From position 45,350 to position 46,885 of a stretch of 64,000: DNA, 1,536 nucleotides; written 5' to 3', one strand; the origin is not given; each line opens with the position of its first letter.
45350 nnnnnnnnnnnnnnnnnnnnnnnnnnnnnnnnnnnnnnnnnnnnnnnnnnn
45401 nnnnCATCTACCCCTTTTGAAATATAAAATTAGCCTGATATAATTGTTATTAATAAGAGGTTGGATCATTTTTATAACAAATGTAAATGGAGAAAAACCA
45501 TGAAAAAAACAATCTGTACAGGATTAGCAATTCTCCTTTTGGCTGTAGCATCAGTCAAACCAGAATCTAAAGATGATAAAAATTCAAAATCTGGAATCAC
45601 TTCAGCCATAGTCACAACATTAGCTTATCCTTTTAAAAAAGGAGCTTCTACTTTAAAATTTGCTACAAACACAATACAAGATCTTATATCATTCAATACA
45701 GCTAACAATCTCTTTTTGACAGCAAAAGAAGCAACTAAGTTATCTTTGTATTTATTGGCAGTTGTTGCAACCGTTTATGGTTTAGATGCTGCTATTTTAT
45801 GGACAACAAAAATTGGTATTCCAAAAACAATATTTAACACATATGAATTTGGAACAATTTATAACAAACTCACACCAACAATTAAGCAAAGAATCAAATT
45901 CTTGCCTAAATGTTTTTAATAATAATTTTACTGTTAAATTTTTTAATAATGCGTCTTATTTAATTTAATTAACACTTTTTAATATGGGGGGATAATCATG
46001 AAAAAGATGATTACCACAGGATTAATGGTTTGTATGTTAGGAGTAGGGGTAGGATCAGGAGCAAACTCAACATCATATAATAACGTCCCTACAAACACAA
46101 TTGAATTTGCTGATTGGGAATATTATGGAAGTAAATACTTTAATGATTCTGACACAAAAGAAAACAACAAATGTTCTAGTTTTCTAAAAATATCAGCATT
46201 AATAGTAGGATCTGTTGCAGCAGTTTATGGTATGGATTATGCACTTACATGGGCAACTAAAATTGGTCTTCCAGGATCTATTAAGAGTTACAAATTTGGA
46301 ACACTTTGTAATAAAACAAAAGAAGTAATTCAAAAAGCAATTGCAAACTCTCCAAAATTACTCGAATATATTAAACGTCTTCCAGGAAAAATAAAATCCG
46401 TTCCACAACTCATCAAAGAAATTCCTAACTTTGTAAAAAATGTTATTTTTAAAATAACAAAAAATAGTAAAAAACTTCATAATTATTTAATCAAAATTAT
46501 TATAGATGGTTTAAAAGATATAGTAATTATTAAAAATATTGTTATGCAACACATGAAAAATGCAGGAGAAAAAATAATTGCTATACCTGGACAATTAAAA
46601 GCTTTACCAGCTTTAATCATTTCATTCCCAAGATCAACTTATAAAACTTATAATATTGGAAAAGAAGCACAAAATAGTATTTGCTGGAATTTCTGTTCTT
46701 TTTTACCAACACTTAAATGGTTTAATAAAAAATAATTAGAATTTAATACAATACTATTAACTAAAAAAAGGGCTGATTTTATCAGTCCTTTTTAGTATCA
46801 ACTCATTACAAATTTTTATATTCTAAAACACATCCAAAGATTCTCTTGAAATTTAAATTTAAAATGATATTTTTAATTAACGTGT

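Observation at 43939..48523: Tandem array of five paralogous orphan signal-peptide/single-pass membrane proteins; four carry a near-identical promoter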

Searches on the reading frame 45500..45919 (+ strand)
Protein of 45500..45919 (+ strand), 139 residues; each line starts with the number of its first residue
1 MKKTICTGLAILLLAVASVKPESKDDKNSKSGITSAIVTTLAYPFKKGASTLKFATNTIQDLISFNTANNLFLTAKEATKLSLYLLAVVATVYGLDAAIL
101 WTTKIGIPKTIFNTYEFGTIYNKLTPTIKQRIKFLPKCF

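Call 3: search_protein_families(library=pfam, proteins=[window:45500-45919:+], max_evalue=1)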
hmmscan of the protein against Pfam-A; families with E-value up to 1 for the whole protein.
window:45500-45919:+ (139 aa): 1 family
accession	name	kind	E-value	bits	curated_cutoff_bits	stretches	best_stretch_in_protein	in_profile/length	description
PF24448.1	T4_y05I_C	-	0.055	14.3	27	1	46-91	22-68/69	y05I-like putative transcription factor C-terminal domain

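Call 4: search_protein_families(library=ncbifam, proteins=[window:45500-45919:+], max_evalue=1)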
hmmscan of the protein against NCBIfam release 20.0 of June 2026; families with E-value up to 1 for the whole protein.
window:45500-45919:+ (139 aa): 0 families

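Call 35: search_protein_representatives(alignment_id=A5)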
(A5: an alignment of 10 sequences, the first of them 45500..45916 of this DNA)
Query: 10 sequences, 185 profile positions. Proteins with E-value up to 0.001 (for the whole library): 26; up to 1e-10: 15; up to 1e-30: 7. The best 26 are listed.
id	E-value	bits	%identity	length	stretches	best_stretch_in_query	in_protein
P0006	7.8e-59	214.9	-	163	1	1-168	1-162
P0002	3.9e-56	206.1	-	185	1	1-183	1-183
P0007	3.5e-48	180.1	-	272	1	1-181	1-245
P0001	1.1e-45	172.0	-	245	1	1-182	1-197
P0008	1.3e-38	149.0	-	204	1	1-172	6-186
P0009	6.8e-38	146.6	-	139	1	1-145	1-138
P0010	1.6e-32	129.0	-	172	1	1-172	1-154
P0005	5.7e-30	120.7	-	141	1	1-163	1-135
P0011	1.8e-27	112.6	-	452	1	27-180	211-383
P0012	9.0e-24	100.5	-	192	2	66-163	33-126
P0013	4.0e-22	95.2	-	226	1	1-169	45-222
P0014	2.7e-18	82.7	-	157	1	1-158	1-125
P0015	1.4e-14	70.5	-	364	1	64-161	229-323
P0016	3.0e-12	63.0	-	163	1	1-154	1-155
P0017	1.7e-11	60.5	-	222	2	60-144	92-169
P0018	1.8e-09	53.9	-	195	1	1-138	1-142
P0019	1.8e-09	53.9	-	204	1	1-163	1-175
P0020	4.2e-09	52.7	-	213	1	1-169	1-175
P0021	6.5e-09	52.1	-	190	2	77-163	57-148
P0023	6.2e-08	48.9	-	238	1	1-163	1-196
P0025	5.7e-07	45.8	-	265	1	33-150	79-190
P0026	7.8e-06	42.1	-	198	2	73-172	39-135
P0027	7.0e-05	39.0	-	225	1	1-169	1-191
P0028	7.2e-05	38.9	-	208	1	1-127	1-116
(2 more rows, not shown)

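Call 43: find_encoding_contigs(protein=P0010, flank=10000, max_places=3)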
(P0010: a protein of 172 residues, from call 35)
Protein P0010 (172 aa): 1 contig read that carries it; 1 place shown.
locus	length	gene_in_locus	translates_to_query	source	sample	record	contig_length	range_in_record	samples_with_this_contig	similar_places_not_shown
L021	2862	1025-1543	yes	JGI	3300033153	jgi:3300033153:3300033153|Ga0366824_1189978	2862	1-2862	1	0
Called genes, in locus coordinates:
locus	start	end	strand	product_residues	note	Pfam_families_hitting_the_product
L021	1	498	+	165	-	?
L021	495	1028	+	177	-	-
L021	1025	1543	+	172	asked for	-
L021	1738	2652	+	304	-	-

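Call 64: find_encoding_contigs(protein=P0016, flank=8000, max_places=2)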
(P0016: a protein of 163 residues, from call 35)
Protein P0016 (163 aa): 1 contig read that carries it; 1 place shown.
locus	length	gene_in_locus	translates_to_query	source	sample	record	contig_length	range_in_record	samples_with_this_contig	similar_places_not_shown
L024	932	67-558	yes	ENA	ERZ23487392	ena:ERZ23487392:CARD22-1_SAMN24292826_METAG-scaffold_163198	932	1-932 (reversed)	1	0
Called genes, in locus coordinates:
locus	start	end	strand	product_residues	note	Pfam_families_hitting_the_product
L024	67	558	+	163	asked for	-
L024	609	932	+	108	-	?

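Call 65: find_encoding_contigs(protein=P0019, flank=8000, max_places=2)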
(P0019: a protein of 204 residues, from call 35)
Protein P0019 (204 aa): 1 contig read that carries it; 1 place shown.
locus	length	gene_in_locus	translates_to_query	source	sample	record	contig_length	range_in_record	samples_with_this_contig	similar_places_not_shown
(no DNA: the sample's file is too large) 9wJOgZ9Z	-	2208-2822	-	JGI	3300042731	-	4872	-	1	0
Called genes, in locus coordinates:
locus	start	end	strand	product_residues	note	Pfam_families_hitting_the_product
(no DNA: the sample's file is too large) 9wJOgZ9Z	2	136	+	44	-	?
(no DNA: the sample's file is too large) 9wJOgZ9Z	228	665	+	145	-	-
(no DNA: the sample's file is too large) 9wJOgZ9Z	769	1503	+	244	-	-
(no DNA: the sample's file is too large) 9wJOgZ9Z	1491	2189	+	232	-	-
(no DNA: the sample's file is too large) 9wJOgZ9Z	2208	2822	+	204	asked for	-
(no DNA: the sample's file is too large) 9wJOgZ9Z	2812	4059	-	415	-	PF03952:Enolase_N, PF00113:Enolase_C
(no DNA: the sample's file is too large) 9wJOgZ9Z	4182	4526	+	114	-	PF02699:YajC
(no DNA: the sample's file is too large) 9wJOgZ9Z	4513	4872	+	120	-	?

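Call 66: find_encoding_contigs(protein=P0023, flank=8000, max_places=2)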
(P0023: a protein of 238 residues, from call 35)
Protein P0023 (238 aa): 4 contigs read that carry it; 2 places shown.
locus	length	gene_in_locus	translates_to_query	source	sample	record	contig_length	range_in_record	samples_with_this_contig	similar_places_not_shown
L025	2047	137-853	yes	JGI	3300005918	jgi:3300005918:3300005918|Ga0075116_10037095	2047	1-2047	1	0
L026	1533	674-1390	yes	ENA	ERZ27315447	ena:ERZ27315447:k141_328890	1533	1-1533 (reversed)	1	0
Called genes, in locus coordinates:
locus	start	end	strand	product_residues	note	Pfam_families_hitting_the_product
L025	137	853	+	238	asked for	-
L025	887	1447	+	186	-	-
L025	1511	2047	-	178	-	?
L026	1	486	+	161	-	?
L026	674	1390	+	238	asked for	-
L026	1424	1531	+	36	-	?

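Call 78: list_cluster_members(proteins=[P0013, P0015, P0017, P0018, P0020, P0021, P0025, P0026, P0027, P0028])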
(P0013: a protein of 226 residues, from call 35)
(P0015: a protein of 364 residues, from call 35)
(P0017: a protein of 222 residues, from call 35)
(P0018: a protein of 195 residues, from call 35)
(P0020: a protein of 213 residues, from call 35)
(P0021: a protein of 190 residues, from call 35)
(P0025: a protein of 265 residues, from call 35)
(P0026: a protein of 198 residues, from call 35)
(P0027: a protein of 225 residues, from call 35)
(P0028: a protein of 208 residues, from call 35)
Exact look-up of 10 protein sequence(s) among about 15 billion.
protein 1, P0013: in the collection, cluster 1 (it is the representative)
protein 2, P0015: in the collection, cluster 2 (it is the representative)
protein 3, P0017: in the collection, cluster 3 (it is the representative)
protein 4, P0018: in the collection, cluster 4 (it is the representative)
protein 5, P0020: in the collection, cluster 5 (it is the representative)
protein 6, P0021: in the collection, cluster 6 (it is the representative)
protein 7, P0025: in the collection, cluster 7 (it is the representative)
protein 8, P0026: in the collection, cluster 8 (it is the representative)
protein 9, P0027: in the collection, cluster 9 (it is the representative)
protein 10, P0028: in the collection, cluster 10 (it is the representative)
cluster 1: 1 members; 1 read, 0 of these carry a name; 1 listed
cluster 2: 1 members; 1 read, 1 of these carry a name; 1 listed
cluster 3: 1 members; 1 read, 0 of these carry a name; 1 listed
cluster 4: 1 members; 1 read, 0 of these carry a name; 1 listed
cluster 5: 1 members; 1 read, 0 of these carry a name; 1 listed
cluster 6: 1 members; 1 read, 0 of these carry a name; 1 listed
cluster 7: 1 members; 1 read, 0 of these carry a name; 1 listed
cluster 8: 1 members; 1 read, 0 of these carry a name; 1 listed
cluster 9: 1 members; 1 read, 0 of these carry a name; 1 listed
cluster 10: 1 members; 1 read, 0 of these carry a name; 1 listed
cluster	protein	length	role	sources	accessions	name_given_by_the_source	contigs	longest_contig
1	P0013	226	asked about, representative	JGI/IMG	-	-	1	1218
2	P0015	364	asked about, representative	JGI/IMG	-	hypothetical protein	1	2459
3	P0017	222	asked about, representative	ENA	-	-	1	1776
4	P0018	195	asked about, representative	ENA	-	-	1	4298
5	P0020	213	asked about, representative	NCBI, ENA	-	-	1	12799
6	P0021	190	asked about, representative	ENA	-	-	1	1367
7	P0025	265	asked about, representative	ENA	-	-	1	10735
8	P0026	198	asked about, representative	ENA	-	-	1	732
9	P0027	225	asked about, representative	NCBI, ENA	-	-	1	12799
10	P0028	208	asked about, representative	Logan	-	-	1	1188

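Call 79: find_encoding_contigs(protein=P0020, flank=8000, max_places=1)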
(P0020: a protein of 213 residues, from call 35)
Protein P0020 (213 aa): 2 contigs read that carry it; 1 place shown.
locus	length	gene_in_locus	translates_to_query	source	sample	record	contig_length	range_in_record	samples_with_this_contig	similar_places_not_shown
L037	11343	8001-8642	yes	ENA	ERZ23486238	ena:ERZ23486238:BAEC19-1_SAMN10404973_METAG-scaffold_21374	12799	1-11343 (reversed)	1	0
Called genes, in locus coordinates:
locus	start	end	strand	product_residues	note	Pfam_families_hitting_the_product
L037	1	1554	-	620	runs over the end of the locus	PF03717:PBP_dimer, PF00905:Transpeptidase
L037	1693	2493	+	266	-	-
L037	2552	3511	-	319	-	PF02899:Phage_int_SAM_1, PF00589:Phage_integrase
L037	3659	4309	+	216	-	PF00730:HhH-GPD, PF00633:HHH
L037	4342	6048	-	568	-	PF07973:tRNA_SAD, PF00587:tRNA-synt_2b, PF03129:HGTP_anticodon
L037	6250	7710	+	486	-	PF13638:PIN_4, PF02562:PhoH, PF13604:AAA_30 (faint)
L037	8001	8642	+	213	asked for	-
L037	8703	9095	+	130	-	-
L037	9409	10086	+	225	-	-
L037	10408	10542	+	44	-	-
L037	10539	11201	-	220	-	PF02224:Cytidylate_kin, PF13189:Cytidylate_kin2, PF13207:AAA_17 (weak), PF13238:AAA_18, PF01202:SKI (faint)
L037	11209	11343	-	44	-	?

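Call 80: find_encoding_contigs(protein=P0025, flank=8000, max_places=1)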
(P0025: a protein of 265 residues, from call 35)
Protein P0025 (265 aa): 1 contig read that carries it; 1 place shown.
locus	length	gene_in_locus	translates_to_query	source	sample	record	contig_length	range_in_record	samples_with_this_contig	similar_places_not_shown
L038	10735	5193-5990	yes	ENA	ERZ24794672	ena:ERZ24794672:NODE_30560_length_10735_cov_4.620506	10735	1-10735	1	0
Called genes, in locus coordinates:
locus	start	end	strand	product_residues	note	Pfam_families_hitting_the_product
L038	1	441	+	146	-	?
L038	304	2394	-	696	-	-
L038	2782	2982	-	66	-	PF24113:DUF7387 (weak)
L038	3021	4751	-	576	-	PF07973:tRNA_SAD, PF00587:tRNA-synt_2b, PF03129:HGTP_anticodon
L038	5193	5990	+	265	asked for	-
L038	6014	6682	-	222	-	PF02224:Cytidylate_kin, PF13189:Cytidylate_kin2, PF13207:AAA_17, PF13238:AAA_18, PF01202:SKI (faint)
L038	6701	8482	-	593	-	PF01368:DHH, PF02272:DHHA1, PF17768:RecJ_OB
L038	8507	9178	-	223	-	PF00152:tRNA-synt_2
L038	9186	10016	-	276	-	-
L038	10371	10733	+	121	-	?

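Call 82: find_encoding_contigs(protein=P0018, flank=5000, max_places=1)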
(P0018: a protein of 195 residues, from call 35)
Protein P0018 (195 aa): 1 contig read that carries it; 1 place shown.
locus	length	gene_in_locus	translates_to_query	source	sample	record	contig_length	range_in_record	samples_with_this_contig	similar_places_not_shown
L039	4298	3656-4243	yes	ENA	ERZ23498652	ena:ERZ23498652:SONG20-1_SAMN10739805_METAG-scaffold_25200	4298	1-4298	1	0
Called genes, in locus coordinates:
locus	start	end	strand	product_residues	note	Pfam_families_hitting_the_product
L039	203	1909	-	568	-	PF07973:tRNA_SAD, PF00587:tRNA-synt_2b, PF03129:HGTP_anticodon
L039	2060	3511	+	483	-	PF13638:PIN_4, PF02562:PhoH, PF13245:AAA_19 (faint), PF13604:AAA_30 (faint)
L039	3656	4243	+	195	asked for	-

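Call 86: search_protein_families(library=phrogs, proteins=[window:45500-45919:+], max_evalue=0.01)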
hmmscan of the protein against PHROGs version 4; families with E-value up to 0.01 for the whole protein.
window:45500-45919:+ (139 aa): 1 family
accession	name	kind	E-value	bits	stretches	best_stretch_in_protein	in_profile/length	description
phrog_24736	-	unknown function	0.0092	17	0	9-71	20-81/147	-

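Call 87: search_protein_families(library=padloc, proteins=[window:45500-45919:+], max_evalue=0.01)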
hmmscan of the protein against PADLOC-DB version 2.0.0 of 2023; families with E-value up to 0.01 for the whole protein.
window:45500-45919:+ (139 aa): 0 families

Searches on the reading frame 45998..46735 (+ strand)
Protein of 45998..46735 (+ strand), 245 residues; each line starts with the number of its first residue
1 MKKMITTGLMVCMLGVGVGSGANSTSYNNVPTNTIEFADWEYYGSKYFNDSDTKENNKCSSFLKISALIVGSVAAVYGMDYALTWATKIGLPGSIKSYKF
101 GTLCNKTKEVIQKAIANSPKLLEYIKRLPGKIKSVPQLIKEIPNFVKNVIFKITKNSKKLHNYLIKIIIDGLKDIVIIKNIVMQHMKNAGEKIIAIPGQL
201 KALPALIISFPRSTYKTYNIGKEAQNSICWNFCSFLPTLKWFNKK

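Call 3: search_protein_families(library=pfam, proteins=[window:45998-46735:+], max_evalue=1)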
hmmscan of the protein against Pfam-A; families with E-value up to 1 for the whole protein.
window:45998-46735:+ (245 aa): 2 families
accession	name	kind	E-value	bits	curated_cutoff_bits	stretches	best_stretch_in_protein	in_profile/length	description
PF17457.7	DUF5420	-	0.028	14.6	26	1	96-200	72-170/184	Family of unknown function (DUF5420)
PF15825.10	FAM25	-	0.2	12.4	27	0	182-195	12-25/65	FAM25 family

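Call 4: search_protein_families(library=ncbifam, proteins=[window:45998-46735:+], max_evalue=1)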
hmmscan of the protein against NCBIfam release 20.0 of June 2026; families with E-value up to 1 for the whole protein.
window:45998-46735:+ (245 aa): 3 families
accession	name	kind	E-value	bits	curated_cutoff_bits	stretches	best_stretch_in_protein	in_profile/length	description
NF011021.0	PRK14450.1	equivalog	0.027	14.4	109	1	65-125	4-58/91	acylphosphatase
NF010736.0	PRK14138.1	equivalog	0.046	13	395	1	143-201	59-118/244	NAD-dependent deacetylase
NF040841.1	AMEP412_fam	subfamily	0.37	11.1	45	0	109-132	32-55/74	AMEP412 family response elicitor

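Call 7: find_encoding_contigs(protein=window:45998-46735:+, flank=10000, max_places=6)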
Protein window:45998-46735:+ (245 aa): 6 contigs read that carry it; 4 places shown.
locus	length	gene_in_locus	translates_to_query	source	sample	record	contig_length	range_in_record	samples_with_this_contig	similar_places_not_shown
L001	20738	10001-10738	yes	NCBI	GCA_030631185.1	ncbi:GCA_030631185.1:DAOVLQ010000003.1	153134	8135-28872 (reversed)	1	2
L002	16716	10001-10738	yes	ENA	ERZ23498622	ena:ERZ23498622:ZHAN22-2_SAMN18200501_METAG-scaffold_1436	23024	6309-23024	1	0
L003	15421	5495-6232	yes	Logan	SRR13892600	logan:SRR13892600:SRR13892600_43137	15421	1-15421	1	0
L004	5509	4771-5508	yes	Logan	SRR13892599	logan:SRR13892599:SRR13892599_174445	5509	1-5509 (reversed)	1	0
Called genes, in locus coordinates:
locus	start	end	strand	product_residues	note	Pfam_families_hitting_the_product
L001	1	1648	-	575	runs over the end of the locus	PF03717:PBP_dimer, PF00905:Transpeptidase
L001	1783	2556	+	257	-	-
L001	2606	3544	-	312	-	PF02899:Phage_int_SAM_1, PF00589:Phage_integrase, PF22823:MrpR_C_cat (faint)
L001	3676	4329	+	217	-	PF00730:HhH-GPD, PF00633:HHH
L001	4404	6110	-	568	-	PF07973:tRNA_SAD, PF00587:tRNA-synt_2b, PF03129:HGTP_anticodon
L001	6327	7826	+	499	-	PF13638:PIN_4, PF02562:PhoH, PF13604:AAA_30 (faint), PF13245:AAA_19 (faint), PF13401:AAA_22 (faint)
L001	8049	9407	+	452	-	-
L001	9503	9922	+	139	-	-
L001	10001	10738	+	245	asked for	-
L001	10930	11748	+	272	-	-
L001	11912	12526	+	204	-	-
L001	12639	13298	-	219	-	PF02224:Cytidylate_kin, PF13189:Cytidylate_kin2, PF13238:AAA_18 (faint)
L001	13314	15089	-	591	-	PF01368:DHH, PF02272:DHHA1, PF17768:RecJ_OB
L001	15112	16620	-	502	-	PF01336:tRNA_anti-codon, PF00152:tRNA-synt_2, PF01409:tRNA-synt_2d (faint)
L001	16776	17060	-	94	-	PF04977:DivIC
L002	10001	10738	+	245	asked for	-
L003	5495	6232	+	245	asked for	-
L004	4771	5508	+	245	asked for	?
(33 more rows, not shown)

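Call 9: find_homologous_proteins(query=window:45998-46735:+, max_evalue=0.01)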
Query window:45998-46735:+ (245 aa): 1 proteins with E <= 0.01 among 655 candidates.
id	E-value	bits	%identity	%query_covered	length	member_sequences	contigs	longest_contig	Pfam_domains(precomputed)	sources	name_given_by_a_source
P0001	1.5e-158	543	100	100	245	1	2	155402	-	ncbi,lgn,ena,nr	ncbi:hypothetical protein KAT08_03005 [Candidatus Babeliales bacterium]|nr:hypothetical protein [Can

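Call 42: search_solved_structures(query=A7, max_evalue=10)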
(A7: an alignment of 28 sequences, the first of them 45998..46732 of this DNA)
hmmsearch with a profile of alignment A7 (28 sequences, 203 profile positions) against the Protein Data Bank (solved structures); distinct sequences matched with E-value up to 10: 5.
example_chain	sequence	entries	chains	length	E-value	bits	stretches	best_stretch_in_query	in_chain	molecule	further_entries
8gji_A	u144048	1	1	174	0.31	14.5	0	35-92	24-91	GCG binder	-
2z4t_A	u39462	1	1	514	0.94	13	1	6-74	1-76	Beta-galactoside alpha-2,6-sialyltransferase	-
6d2w_A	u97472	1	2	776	1.1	12.8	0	6-51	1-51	Aryl-phospho-beta-D-glucosidase BglC, GH1 family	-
8r5s_A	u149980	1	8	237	3.4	11.1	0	134-171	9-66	chain A, B, C and H of the soluble homotetramer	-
4tql_A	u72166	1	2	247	9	9.8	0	127-183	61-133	Three helix bundle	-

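Call 49: predict_structure(alignment_id=A7)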
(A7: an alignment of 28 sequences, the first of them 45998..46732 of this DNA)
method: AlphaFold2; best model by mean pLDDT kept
length: 245 residues; sequences in the alignment: 28
mean_pLDDT: 61.9   pTM: 0.40
mean pLDDT of the five models: 61.9, 61.0, 58.9, 58.4, 54.5
residues with pLDDT >= 90: 22; 70-90: 57; 50-70: 84; < 50: 82
segments of 3 or more residues with pLDDT < 50: 17-53, 193-197, 199-214, 227-245
pLDDT, mean of each block of 10 residues (from residue 1): 63 58 46 44 45 56 76 88 91 86 91 85 78 68 57 53 60 60 67 47 41 53 49 38 36
secondary structure, 60 per line:
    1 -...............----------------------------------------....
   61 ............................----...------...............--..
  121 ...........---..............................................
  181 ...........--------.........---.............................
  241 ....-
elements in order: H2-16 H57-88 H102-116 H119-131 H135-191 H200-208 H212-244

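Call 53: fold_search(model_id=the predicted structure, library=pdb)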
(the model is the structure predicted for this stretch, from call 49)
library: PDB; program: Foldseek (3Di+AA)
matches with E <= 10: 6; with E <= 0.001: 0
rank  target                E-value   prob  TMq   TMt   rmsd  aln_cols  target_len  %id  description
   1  7upp_B                5.4e+00  0.06  0.18  0.15   7.1        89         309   19  Crystal structure of designed heterotrimeric assembly DHT03_2arm_A21/B21/C long (released 2022-12-14)
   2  7tjl                  6.5e+00  0.04  0.14  0.30  13.0        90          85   13  Crystal structure of de novo designed protein, SEWN0.1 (released 2022-06-29)
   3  6sxc                  8.3e+00  0.01  0.12  0.11  24.4       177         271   18  Crystal structure of the Voltage-Gated Sodium Channel NavMs (F208L) in complex with 4-hydroxytamoxifen (2.5 Angstrom res (released 2021-02-03)
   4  5vb2_C                9.4e+00  0.01  0.13  0.13  23.8       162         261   17  Crystal structure of the NavAb voltage-gated sodium channel in a closed conformation (released 2017-04-05)
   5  9g25_I                1.0e+01  0.02  0.17  0.16  20.2       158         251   13  snR30 snoRNP - State 1 - Utp23-Krr1-deltaC3 (released 2025-06-18)
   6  2q12                  1.0e+01  0.01  0.13  0.13  33.7       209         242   15  Crystal Structure of BAR domain of APPL1 (released 2007-08-14)

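Call 56: search_protein_families(library=pfam, alignment_id=A7, max_evalue=0.01)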
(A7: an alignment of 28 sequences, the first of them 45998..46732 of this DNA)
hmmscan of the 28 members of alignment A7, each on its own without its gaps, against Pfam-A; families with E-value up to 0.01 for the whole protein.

A. member 1, window:45998-46732:+ (245 aa): 0 families

B. families by the number of members that match (of 28 scanned): 4 families
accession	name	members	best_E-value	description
PF01839.29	FG-GAP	2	0.0021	FG-GAP repeat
PF13517.12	FG-GAP_3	1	0.0087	FG-GAP-like repeat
PF13811.11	DUF4186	1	0.0087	Domain of unknown function (DUF4186)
PF12725.13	DUF3810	1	0.0095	Protein of unknown function (DUF3810)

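Call 86: search_protein_families(library=phrogs, proteins=[window:45998-46735:+], max_evalue=0.01)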
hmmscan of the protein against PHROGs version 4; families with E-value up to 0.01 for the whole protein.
window:45998-46735:+ (245 aa): 0 families

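Call 87: search_protein_families(library=padloc, proteins=[window:45998-46735:+], max_evalue=0.01)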
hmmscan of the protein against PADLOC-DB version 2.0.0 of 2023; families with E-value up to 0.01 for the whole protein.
window:45998-46735:+ (245 aa): 0 families
